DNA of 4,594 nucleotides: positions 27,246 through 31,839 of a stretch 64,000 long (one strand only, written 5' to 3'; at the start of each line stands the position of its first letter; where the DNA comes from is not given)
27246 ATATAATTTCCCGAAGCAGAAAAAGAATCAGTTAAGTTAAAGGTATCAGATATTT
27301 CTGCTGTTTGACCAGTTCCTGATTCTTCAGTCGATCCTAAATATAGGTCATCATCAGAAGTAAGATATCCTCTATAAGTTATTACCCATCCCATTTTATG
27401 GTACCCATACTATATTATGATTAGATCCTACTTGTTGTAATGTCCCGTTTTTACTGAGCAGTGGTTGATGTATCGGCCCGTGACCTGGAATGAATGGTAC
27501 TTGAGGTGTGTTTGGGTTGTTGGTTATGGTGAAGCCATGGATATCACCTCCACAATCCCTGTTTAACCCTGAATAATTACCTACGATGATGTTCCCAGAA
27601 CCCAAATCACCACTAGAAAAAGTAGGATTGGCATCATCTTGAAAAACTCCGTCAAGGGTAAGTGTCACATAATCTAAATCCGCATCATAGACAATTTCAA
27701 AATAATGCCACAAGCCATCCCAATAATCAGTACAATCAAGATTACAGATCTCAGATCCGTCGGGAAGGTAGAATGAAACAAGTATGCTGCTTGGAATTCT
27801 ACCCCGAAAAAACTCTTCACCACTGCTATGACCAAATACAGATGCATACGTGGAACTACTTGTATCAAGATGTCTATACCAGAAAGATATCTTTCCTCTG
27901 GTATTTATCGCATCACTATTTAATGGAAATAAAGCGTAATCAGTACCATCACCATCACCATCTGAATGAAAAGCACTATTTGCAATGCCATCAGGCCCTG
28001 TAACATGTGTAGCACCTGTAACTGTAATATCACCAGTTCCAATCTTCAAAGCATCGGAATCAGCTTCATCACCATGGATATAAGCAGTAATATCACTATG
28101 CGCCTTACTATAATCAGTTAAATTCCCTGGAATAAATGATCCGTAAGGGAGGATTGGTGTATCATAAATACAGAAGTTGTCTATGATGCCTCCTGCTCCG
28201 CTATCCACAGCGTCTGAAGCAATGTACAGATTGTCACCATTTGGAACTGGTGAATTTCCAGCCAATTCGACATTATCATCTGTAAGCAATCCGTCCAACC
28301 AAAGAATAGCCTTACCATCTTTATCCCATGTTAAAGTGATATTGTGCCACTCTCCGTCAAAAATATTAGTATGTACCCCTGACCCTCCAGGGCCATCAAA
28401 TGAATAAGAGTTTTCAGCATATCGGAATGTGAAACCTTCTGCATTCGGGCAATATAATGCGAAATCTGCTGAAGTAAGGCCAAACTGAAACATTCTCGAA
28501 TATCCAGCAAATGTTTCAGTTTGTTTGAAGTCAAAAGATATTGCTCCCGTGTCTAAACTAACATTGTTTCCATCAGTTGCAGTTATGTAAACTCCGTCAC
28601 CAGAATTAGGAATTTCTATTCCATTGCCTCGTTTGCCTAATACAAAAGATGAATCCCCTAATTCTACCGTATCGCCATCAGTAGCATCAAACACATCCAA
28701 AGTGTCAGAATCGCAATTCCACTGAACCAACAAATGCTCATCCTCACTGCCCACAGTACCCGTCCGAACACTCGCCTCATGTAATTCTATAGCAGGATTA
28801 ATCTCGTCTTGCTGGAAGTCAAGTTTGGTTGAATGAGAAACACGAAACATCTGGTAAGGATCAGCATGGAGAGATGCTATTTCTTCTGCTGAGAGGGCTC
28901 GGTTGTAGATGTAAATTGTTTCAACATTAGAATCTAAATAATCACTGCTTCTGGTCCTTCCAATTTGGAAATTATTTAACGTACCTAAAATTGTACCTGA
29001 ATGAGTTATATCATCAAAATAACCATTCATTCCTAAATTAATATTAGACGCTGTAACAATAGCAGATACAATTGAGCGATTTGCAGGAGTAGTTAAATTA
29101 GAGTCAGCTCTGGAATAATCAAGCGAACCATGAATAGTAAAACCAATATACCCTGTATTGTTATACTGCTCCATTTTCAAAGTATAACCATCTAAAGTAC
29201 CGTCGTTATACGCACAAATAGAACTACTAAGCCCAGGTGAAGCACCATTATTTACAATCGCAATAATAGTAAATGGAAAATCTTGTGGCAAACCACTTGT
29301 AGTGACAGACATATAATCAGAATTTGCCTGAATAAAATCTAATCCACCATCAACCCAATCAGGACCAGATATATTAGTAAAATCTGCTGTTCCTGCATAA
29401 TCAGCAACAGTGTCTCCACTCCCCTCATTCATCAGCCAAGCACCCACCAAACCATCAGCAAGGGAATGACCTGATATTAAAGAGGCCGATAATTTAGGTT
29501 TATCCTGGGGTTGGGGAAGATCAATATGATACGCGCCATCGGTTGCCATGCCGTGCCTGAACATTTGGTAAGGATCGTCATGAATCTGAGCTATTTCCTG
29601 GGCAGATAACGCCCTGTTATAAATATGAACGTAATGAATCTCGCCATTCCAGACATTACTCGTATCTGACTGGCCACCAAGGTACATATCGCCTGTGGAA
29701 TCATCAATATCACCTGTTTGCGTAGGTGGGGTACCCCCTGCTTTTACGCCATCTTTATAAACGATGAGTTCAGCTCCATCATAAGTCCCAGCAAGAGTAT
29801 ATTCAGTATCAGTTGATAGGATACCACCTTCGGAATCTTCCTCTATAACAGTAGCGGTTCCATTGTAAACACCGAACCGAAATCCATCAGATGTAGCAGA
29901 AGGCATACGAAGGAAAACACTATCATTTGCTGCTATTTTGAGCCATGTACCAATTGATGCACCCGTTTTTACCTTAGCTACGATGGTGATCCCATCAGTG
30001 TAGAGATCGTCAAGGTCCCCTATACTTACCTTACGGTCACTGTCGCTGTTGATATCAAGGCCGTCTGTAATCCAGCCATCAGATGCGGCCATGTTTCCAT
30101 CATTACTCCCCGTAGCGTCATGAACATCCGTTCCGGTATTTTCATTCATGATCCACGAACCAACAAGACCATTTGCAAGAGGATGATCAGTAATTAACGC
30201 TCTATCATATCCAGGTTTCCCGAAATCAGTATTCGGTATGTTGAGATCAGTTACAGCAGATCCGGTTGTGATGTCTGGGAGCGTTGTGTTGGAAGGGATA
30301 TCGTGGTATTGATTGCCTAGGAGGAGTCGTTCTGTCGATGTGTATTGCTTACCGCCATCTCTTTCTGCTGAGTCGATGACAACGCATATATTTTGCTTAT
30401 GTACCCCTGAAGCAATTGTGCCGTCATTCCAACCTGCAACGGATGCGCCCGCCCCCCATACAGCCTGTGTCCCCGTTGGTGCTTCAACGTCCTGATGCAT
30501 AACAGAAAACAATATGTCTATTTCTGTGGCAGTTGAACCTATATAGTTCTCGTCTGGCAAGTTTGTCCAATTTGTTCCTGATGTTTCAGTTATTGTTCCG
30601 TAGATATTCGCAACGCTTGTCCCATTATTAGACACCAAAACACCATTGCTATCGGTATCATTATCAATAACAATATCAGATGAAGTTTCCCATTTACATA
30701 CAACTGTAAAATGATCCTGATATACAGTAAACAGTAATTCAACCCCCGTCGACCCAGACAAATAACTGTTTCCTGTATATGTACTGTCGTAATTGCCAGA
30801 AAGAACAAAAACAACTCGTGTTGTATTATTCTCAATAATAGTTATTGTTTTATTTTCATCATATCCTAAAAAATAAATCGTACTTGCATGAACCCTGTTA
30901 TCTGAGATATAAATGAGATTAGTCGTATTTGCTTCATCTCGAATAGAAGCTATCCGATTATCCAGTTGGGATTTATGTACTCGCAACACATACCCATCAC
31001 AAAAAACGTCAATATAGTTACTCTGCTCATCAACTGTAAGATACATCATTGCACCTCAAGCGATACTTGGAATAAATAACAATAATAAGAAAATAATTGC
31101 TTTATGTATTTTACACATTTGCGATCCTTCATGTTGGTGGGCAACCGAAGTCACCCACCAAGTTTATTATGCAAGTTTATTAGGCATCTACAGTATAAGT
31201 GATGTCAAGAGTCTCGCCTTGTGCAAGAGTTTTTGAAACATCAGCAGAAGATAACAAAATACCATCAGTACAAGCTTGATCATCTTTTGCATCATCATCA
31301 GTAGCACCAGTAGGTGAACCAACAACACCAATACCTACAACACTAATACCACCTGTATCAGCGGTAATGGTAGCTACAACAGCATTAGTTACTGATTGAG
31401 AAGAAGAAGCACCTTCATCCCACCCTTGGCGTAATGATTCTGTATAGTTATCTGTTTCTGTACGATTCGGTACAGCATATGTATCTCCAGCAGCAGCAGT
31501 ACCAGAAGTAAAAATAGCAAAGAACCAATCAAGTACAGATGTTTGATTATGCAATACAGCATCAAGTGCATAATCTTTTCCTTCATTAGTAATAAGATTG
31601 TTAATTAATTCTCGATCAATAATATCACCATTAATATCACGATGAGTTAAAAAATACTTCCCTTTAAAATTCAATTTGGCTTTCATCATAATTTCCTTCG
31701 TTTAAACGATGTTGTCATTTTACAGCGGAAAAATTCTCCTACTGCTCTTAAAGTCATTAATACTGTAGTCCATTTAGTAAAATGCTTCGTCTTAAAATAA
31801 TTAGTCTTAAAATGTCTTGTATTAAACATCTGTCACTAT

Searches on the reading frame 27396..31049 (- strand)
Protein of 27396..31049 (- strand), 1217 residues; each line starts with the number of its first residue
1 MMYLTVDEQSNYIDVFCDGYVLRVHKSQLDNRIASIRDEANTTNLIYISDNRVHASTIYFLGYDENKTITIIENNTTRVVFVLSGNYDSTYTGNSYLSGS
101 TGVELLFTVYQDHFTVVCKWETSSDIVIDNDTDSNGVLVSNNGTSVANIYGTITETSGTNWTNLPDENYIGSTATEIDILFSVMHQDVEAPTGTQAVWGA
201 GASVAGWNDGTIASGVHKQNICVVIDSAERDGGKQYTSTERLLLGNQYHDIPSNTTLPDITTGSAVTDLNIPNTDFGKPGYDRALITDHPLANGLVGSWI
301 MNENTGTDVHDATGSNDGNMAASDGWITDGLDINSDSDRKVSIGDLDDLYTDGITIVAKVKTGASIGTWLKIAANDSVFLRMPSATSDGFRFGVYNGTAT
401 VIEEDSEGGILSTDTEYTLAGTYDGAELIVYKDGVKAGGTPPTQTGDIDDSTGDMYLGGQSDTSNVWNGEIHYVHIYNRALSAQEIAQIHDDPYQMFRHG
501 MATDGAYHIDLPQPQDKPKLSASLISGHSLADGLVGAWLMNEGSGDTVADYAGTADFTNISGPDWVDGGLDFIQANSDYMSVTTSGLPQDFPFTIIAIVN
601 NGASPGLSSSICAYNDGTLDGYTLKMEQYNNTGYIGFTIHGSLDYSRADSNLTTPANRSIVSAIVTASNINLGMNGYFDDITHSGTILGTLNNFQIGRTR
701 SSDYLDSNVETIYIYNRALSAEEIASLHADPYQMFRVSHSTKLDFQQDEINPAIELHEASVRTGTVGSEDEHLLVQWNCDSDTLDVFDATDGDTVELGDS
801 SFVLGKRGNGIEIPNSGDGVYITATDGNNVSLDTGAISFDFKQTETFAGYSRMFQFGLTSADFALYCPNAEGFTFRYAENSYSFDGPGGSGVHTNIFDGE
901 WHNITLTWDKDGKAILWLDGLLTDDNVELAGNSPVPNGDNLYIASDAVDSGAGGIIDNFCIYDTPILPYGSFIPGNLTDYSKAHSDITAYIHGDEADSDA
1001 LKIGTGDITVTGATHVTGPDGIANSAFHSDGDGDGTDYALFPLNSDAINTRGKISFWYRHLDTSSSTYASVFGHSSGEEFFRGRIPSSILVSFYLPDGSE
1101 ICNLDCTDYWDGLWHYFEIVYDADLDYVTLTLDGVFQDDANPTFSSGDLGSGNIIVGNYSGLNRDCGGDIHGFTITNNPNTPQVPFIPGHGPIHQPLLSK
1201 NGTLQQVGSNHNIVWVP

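Call 8: search_protein_families(library=pfam, proteins=[window:27396-31049:-], max_evalue=0.01)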
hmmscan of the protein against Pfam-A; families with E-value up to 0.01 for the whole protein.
window:27396-31049:- (1217 aa): 3 families
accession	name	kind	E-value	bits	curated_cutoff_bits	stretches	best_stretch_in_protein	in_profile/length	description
PF13385.13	Laminin_G_3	-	5e-36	124.6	27.6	4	337-487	3-151/151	Concanavalin A-like lectin/glucanases superfamily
PF02973.23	Sialidase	-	0.0044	17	26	0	466-489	159-184/189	Sialidase, N-terminal domain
PF22925.3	TS_C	-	0.0072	16.4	27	0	407-483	123-201/202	Trans-sialidase, C-terminal domain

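Call 9: search_protein_families(library=phrogs, proteins=[window:27396-31049:-], max_evalue=0.001)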
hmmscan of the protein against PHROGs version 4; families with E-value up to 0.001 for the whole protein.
window:27396-31049:- (1217 aa): 1 family
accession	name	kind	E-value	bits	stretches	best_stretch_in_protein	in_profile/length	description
phrog_22373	-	unknown function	4.2e-10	39.7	1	451-500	154-203/688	-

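Call 59: search_protein_families(library=ncbifam, proteins=[window:27396-31049:-], max_evalue=0.01)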
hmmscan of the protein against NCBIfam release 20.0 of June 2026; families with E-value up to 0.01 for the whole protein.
window:27396-31049:- (1217 aa): 0 families

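Call 67: find_related_loci(query=window:27396-31049:-, collection=metagenome_contigs, flank=10000)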
Query window:27396-31049:- (1217 aa) in metagenome_contigs; peptide patterns used: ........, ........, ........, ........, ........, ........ (x = any residue, [..] = any of these).
24 stretches matched a pattern, but none encodes a relative of the query by tblastn (E <= 1e-3).

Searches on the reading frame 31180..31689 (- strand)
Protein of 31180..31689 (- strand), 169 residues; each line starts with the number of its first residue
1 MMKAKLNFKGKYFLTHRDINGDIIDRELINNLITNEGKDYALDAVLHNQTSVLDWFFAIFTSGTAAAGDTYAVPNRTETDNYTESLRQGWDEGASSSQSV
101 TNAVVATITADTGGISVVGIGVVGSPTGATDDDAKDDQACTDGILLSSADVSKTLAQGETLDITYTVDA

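Call 8: search_protein_families(library=pfam, proteins=[window:31180-31689:-], max_evalue=0.01)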
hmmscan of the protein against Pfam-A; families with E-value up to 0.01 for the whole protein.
window:31180-31689:- (169 aa): 0 families

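Call 9: search_protein_families(library=phrogs, proteins=[window:31180-31689:-], max_evalue=0.001)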
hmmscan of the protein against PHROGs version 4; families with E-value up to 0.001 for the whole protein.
window:31180-31689:- (169 aa): 2 families
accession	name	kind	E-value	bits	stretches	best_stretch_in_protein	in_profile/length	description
phrog_8123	-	unknown function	2.7e-13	51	1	7-167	31-188/192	-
phrog_5417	-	unknown function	0.00065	20.6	0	6-114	8-116/156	-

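Call 110: search_solved_structures(query=window:31180-31689:-, max_evalue=1, show_alignments=1)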
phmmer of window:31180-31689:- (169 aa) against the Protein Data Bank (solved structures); distinct sequences matched with E-value up to 1: 5.
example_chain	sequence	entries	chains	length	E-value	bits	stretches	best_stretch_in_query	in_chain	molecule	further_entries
26la_U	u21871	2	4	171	7.7e-06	29.1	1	17-126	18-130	Structural protein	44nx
6tku_A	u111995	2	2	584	0.16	15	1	38-80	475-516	depolymerase KP32gp38 | Depolymerase 2, capsule K21-specific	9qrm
5jw8_A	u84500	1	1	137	0.19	14.8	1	6-86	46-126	Major pilin PilE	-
5kua_A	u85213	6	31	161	0.28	14.2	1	6-86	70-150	pilin | Neisseria meningitidis PilE variant SB-GATDH | Neisseria meningitidis PilE, SB-DATDH variant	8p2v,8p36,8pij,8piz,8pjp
2fmc_A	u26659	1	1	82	0.74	12.9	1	73-143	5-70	Hydrophobin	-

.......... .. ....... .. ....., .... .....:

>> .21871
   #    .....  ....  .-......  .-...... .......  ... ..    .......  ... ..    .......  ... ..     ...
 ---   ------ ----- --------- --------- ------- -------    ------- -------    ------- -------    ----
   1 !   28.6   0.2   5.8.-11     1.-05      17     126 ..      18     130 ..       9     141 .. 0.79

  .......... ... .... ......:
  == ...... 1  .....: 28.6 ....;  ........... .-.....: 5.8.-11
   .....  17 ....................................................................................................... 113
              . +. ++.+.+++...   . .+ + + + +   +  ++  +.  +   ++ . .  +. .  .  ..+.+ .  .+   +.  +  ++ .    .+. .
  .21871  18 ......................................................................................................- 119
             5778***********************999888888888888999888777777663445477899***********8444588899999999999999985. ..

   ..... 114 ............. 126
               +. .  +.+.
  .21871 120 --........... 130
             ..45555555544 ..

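Call 115: search_protein_families(library=pfam, proteins=[window:31180-31689:-], max_evalue=0.1)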
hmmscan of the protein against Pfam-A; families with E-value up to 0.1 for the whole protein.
window:31180-31689:- (169 aa): 1 family
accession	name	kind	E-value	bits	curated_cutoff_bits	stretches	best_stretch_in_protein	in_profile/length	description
PF16932.10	T4SS_TraI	-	0.066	12.9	26.1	0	74-115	117-158/213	Type IV secretory system, conjugal DNA-protein transfer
